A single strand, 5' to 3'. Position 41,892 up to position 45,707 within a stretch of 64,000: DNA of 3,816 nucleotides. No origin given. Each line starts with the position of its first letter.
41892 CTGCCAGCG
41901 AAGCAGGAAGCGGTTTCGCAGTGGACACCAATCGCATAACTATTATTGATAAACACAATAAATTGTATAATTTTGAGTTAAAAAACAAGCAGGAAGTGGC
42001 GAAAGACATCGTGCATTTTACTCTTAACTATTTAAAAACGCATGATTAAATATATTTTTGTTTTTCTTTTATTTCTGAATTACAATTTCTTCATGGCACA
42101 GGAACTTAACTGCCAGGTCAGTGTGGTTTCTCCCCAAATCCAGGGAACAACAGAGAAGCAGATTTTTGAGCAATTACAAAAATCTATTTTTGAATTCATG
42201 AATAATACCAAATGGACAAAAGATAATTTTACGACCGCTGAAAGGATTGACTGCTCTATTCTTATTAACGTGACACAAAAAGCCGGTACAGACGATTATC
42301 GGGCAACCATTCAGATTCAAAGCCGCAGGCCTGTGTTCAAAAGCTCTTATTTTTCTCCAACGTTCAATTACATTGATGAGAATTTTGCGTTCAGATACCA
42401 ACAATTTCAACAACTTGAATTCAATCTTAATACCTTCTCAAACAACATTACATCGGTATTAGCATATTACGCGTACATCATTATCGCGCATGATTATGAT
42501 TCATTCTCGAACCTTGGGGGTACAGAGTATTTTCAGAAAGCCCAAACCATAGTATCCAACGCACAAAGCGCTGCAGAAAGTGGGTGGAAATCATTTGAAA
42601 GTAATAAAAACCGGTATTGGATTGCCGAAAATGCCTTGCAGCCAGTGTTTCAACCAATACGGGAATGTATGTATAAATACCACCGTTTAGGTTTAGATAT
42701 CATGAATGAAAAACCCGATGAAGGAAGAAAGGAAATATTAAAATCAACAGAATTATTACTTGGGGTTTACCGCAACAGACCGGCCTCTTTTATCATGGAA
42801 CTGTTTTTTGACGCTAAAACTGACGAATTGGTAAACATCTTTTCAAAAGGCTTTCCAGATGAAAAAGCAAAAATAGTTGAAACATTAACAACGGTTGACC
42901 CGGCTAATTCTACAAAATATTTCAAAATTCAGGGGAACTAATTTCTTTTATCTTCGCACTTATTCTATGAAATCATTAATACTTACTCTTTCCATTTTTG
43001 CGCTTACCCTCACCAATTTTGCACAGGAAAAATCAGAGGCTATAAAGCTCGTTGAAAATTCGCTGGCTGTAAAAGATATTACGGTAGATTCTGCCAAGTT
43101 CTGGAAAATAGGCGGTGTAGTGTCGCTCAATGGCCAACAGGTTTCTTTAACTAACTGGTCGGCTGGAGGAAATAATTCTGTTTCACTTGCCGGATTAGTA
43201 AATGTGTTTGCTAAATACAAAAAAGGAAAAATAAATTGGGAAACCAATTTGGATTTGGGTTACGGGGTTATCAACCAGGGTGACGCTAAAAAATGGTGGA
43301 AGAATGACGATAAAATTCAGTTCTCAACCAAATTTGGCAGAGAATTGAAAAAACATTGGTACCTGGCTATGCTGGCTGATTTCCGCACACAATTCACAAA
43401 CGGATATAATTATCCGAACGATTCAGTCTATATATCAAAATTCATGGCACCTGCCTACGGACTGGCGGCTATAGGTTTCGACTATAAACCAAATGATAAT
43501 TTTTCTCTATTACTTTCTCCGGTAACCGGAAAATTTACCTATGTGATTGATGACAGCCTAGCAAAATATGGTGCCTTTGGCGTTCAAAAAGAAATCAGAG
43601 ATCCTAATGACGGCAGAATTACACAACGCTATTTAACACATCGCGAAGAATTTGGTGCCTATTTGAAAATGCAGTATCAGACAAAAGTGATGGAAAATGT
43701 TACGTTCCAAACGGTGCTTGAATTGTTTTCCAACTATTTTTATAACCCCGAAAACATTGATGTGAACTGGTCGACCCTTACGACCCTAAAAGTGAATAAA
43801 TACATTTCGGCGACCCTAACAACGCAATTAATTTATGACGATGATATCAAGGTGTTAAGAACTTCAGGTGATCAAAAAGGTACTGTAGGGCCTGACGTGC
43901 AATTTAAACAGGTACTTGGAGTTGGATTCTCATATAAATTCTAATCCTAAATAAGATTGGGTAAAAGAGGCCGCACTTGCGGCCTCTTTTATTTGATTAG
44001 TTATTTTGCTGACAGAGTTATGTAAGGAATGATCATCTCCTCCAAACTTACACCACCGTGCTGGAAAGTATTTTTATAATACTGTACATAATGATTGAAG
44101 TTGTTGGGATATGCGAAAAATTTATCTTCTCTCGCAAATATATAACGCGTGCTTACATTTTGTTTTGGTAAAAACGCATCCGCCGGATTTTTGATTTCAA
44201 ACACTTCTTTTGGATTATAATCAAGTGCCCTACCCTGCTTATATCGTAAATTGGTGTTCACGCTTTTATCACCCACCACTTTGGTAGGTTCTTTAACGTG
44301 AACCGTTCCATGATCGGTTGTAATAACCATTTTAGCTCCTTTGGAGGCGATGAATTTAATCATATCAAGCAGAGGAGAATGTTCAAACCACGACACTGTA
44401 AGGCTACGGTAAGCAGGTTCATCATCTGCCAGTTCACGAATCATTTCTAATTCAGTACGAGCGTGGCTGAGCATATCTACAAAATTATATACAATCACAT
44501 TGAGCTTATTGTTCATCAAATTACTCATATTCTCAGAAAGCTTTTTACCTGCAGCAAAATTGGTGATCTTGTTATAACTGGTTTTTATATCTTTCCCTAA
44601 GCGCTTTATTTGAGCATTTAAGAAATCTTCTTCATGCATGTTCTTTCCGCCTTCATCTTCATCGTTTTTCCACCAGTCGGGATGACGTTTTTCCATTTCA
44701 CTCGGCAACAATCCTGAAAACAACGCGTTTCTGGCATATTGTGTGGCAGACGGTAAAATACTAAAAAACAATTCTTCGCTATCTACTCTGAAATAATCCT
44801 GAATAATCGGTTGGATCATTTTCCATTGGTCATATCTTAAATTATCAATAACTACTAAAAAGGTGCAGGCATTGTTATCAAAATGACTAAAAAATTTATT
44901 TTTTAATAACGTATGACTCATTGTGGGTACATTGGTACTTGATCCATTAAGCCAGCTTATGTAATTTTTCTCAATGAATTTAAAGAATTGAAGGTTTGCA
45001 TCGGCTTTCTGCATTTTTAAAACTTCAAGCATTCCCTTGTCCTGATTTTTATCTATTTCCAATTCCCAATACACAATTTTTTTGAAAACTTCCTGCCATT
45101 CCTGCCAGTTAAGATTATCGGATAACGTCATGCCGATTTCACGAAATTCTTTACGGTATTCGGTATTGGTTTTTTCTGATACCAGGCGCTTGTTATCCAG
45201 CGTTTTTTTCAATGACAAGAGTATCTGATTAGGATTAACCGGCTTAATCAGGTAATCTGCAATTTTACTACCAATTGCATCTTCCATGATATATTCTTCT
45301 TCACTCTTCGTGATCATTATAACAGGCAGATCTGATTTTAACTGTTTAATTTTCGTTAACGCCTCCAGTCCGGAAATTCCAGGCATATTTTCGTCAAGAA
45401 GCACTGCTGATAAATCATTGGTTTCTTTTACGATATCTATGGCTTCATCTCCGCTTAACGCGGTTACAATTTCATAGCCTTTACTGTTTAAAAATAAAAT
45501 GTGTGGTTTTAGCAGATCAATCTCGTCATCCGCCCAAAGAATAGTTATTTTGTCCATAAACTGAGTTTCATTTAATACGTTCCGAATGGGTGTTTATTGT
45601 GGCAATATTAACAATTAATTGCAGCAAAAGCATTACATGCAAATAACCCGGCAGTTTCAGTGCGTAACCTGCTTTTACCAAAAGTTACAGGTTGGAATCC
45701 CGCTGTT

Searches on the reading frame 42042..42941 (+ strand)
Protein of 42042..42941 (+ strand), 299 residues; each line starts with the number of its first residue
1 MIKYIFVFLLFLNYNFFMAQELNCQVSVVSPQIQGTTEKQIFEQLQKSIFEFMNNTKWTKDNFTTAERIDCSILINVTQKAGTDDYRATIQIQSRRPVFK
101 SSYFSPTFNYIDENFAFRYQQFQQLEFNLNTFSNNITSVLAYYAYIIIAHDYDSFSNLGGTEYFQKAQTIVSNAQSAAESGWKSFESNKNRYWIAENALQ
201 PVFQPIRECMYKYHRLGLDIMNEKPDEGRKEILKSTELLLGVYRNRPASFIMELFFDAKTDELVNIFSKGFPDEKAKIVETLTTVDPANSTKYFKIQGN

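Call 93: search_protein_families(library=pfam, proteins=[window:42042-42941:+], max_evalue=0.0001)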
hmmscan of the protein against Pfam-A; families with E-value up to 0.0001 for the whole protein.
window:42042-42941:+ (299 aa): 1 family
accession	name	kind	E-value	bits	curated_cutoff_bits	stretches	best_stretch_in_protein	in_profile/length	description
PF16119.10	DUF4835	-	1.4e-108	362.7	25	1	20-296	1-276/276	Domain of unknown function (DUF4835)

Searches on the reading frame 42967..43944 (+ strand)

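Call 93: search_protein_families(library=pfam, proteins=[window:42967-43944:+], max_evalue=0.0001)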
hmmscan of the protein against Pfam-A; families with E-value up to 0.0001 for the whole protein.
window:42967-43944:+ (325 aa): 1 family
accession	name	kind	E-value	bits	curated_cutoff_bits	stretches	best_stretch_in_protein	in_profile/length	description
PF11276.14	DUF3078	-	1.9e-29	102.3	25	1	57-147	2-92/92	Protein of unknown function (DUF3078)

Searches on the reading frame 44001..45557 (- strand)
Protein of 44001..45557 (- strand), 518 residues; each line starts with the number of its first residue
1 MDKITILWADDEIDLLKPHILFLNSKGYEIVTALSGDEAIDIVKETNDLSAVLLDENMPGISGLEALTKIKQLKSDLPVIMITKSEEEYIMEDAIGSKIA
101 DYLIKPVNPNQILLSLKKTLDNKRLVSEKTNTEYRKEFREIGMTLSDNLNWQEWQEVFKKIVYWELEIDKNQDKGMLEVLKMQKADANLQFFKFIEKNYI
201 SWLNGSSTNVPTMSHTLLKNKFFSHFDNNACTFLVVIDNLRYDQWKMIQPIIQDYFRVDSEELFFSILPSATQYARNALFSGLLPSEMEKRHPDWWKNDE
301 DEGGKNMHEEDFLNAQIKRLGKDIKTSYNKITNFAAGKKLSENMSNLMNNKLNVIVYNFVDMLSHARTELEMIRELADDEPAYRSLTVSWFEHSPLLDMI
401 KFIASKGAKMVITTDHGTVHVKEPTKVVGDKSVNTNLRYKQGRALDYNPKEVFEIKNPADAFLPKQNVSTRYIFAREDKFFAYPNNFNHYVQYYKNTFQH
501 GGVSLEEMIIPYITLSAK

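Call 84: search_protein_families(library=pfam, proteins=[window:44001-45557:-], max_evalue=0.0001)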
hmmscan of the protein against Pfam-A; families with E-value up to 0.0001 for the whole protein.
window:44001-45557:- (518 aa): 3 families
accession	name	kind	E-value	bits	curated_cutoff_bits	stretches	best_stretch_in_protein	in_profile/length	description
PF08665.17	PglZ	-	7.2e-28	98.2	25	1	233-424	4-178/179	PglZ domain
PF00072.30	Response_reg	-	1.1e-21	77.5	30.2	1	6-115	1-109/111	Response regulator receiver domain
PF03709.21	OKR_DC_1_N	-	1.2e-05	25.9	29.3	1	23-87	13-74/111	Orn/Lys/Arg decarboxylase, N-terminal domain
